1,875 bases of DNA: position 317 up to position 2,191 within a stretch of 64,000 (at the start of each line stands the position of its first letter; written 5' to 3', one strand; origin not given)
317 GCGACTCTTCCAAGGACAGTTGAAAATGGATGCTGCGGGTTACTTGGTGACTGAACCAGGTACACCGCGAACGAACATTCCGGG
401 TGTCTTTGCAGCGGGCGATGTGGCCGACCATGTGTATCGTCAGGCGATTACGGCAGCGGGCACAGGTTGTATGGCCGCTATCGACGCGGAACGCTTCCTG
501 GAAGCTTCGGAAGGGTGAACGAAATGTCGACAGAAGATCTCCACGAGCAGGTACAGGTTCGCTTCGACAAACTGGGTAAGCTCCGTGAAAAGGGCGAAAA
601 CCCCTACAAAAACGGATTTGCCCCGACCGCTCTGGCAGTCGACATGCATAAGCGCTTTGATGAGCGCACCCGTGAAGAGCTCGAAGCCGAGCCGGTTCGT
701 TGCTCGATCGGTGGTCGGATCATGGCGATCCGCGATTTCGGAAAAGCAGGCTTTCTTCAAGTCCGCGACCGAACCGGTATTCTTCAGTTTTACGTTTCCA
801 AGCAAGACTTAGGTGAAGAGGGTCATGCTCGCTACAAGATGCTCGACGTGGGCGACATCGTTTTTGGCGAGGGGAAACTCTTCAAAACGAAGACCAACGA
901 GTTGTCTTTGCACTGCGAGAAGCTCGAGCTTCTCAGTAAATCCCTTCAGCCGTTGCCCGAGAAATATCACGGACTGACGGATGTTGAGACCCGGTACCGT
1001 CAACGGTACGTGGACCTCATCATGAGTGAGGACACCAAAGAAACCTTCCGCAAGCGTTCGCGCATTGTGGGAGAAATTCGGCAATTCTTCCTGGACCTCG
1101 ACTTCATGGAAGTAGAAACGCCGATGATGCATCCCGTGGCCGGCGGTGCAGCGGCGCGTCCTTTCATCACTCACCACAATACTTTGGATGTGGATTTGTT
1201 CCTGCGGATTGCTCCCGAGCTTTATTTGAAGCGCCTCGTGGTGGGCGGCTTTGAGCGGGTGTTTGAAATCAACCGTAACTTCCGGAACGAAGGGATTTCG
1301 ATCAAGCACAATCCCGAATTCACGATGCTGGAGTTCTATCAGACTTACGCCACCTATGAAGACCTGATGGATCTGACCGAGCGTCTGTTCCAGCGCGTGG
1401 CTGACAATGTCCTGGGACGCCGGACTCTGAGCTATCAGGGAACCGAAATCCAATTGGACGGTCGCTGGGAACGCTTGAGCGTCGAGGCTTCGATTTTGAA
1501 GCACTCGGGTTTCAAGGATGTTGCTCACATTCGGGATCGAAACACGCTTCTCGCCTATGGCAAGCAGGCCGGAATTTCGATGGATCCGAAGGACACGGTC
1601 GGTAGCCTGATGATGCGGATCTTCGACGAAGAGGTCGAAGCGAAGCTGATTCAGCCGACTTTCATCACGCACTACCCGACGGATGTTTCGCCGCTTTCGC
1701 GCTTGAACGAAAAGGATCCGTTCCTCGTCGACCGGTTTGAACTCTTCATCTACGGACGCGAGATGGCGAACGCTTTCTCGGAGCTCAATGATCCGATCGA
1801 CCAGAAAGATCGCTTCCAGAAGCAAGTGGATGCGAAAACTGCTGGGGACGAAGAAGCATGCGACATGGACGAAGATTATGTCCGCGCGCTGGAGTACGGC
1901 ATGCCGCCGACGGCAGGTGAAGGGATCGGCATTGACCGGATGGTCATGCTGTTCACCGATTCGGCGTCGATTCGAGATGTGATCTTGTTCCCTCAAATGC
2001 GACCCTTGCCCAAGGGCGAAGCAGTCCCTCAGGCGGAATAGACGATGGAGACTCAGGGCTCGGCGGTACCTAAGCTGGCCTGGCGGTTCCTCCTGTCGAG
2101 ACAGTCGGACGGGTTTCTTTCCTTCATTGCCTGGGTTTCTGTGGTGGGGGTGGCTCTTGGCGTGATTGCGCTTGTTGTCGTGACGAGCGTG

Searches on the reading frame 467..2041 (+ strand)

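Call 25: search_protein_families(library=pfam, proteins=[window:467-2041:+], max_evalue=0.00001)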
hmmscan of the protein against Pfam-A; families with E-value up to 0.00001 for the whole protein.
window:467-2041:+ (524 aa): 2 families
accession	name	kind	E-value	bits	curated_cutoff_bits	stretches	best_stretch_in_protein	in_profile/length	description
PF00152.25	tRNA-synt_2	-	5.4e-88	295.5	25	1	173-511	2-307/308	tRNA synthetases class II (D, K and N)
PF01336.31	tRNA_anti-codon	-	3.7e-15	56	27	1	80-156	2-75/75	OB-fold nucleic acid binding domain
